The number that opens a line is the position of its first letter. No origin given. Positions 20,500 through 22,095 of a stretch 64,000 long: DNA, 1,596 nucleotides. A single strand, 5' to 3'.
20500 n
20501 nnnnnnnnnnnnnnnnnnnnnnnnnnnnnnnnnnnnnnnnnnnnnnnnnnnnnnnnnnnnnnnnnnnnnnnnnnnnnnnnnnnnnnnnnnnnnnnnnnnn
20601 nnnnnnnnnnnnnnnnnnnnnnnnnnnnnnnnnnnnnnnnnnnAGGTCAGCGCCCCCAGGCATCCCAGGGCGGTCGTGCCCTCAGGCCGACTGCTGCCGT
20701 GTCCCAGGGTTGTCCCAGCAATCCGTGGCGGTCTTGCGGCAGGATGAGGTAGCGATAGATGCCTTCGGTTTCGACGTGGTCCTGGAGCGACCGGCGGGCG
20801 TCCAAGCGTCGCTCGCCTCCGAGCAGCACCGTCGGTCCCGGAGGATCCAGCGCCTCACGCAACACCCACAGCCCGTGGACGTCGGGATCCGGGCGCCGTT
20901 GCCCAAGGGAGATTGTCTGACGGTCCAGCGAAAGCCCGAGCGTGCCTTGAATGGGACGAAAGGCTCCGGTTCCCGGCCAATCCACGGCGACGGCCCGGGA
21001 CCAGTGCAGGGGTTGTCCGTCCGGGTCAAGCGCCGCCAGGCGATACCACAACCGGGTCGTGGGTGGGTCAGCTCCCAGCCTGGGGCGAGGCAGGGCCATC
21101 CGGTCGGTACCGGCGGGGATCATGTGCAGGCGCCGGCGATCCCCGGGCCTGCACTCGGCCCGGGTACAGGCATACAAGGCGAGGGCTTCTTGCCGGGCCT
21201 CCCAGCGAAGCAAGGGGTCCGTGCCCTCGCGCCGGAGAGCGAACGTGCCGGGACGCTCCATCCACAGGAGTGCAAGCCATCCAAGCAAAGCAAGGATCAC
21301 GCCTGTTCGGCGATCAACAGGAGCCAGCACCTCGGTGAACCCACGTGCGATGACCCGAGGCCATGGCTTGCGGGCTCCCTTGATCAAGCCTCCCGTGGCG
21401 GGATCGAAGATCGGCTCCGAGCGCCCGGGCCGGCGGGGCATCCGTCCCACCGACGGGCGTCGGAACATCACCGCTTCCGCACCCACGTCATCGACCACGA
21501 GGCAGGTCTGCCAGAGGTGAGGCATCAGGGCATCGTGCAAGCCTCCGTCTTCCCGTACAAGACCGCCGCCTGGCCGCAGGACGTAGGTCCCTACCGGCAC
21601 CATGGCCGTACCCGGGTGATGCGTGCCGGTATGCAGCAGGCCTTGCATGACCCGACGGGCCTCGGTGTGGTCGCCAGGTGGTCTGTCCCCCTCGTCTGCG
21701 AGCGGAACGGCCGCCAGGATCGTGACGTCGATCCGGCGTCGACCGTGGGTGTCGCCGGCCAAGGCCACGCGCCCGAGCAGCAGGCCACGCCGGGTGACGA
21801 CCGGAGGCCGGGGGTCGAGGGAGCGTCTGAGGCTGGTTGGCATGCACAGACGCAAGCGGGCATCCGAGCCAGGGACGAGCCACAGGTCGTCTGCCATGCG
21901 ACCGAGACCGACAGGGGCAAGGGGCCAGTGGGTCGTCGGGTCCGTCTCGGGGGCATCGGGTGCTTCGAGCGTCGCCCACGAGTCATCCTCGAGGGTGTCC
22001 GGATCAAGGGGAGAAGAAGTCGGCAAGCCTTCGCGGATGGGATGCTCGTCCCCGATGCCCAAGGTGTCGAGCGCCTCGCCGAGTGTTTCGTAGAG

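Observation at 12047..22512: Uncharacterised ~10.5-kb, seven-gene translationally coupled operon of acidic/Pro-rich bitopic membrane proteins, J-like/TPR proteins, a GNAT and a Zn-ribbon protein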

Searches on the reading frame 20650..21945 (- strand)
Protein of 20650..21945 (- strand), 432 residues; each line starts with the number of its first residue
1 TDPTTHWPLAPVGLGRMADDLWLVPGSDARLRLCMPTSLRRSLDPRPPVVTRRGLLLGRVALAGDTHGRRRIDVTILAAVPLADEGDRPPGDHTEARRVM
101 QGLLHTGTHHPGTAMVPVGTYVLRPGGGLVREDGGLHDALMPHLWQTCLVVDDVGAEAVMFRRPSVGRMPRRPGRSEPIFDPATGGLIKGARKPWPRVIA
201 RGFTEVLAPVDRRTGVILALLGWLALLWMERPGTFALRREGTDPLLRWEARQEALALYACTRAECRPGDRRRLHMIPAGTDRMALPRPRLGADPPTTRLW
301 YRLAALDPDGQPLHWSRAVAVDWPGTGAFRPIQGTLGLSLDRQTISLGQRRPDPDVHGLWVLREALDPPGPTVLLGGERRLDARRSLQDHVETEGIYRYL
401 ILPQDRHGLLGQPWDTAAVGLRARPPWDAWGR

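Call 60: predict_structure(alignment_id=A4)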
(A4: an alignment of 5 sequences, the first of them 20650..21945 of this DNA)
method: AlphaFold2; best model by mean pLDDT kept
length: 432 residues; sequences in the alignment: 5
mean_pLDDT: 42.5   pTM: 0.29
mean pLDDT of the five models: 42.5, 40.8, 40.7, 40.4, 39.0
residues with pLDDT >= 90: 0; 70-90: 45; 50-70: 60; < 50: 327
segments of 3 or more residues with pLDDT < 50: 1-210, 229-234, 290-296, 326-386, 393-432
pLDDT, mean of each block of 10 residues (from residue 1): 26 24 25 29 31 35 37 41 37 35 34 38 37 39 34 30 27 33 30 36 40 58 55 59 70 73 57 72 68 51 73 74 47 27 26 36 40 40 48 46 35 36 41 32
secondary structure, 60 per line:
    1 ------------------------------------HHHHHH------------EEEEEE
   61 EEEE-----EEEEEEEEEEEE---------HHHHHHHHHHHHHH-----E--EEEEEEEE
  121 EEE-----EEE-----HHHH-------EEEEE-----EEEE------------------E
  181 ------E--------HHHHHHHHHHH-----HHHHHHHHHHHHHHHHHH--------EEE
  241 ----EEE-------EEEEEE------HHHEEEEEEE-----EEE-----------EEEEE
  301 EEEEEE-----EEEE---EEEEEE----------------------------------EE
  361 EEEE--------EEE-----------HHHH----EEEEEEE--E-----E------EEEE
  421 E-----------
elements in order: H37-42 E55-64 E70-81 H91-104 E113-123 E129-131 H137-140 E148-152 E158-161 H196-206 H212-229 E238-240 E245-247 E255-260 E270-276 E282-284 E296-306 E312-315 E319-324 E359-364 E373-375 H387-390 E395-401 E417-421
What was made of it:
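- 20647..22512 (-): g1, 621 aa (MEB3298555). Acidic N-terminal region with conserved short motifs (aa 1-195), conserved cytoplasmic globular region (about 196-400), weak TM helix (about 403-420) and a roughly 200-aa C-terminal beta-rich region predicted to be periplasmic, with a conserved Cys pair (C449, C454). The AF2 model is poor (pLDDT 42.5, call 60).
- On JAB/MPN domain: The AF2 model is too poor to judge (call 60).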

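Call 64: fold_search(model_id=the predicted structure, library=pdb)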
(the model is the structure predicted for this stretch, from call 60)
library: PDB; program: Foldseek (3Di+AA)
matches with E <= 10: 604; with E <= 0.001: 0
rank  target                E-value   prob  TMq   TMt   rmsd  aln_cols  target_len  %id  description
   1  8v2b_B                1.2e-03  0.63  0.13  0.10  21.8       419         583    9  Cryo-EM structure of mouse type II OSM receptor complex: model for full extracellular assembly (released 2024-11-20)
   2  2ha1_MODEL_1_A        8.8e-03  0.94  0.15  0.29  18.1       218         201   12  Complex of the first and second type III domains of human Fibronectin in solution (released 2007-04-10)
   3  8xci_F                2.4e-02  0.69  0.14  0.16  13.6       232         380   14  Open state of central tail fiber of bacteriophage lambda upon binding to LamB (released 2024-05-01)
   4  1cn4_B                3.2e-02  0.66  0.15  0.27  17.1       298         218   10  ERYTHROPOIETIN COMPLEXED WITH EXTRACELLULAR DOMAINS OF ERYTHROPOIETIN RECEPTOR (released 1999-08-11)
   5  9l9p_S                3.2e-02  0.60  0.12  0.07  15.7       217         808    8  Cryo-EM structure of bacteriophage T1 tail tip complex (released 2025-03-12)
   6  7zg0_C                3.7e-02  0.66  0.14  0.29  14.9       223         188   14  Murine IL-27 in complex with IL-27Ra and a non-competing Nb (released 2022-11-02)
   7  7uwm_C                4.1e-02  0.54  0.15  0.22  18.3       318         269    8  Structure of the IL-17A-IL-17RA binary complex (released 2022-07-27)
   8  5n9b                  4.1e-02  0.35  0.13  0.20  17.2       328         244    8  Crystal Structure of unliganded human IL-17RA (released 2018-06-13)
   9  4mmz_C                4.6e-02  0.99  0.15  0.54   5.4        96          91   11  Integrin AlphaVBeta3 ectodomain bound to an antagonistic tenth domain of Fibronectin (released 2014-03-26)
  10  9e7m_Ja               4.6e-02  0.44  0.13  0.08  14.2       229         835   12  In situ cryoEM structure of bacteriophage Ur-lambda tail tip complex (released 2025-11-05)
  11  5mya_A                4.8e-02  0.25  0.14  0.19  27.0       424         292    9  Homodimerization of Tie2 Fibronectin-like domains 1-3 in space group C2 (released 2017-04-26)
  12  4y5v_F                5.1e-02  0.44  0.14  0.26  17.8       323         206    9  Diabody 305 complex with EpoR (released 2015-04-29)
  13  1zlg                  5.4e-02  0.20  0.13  0.09  29.5       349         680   10  Solution structure of the extracellular matrix protein anosmin-1 (released 2006-05-09)
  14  6naj_C                6.3e-02  0.96  0.14  0.48   6.3        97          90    9  Integrin AlphaVBeta3 ectodomain bound to Hr10 variant of the 10th domain of Fibronectin. (released 2019-12-11)
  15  9bpu_B                7.4e-02  0.57  0.15  0.29  14.6       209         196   12  Structure of the IFN-lambda4/IFN-lambdaR1/IL-10Rbeta receptor complex with an engineered IL-10Rbeta (released 2025-01-29)
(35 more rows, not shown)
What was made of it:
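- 20647..22512 (-): The best Foldseek PDB matches are tandem fibronectin-III domains at a non-significant E of 1e-3 to 5e-2 (call 64).
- Tried and rejected: They returned non-significant Fn3 matches for g1 (call 64).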
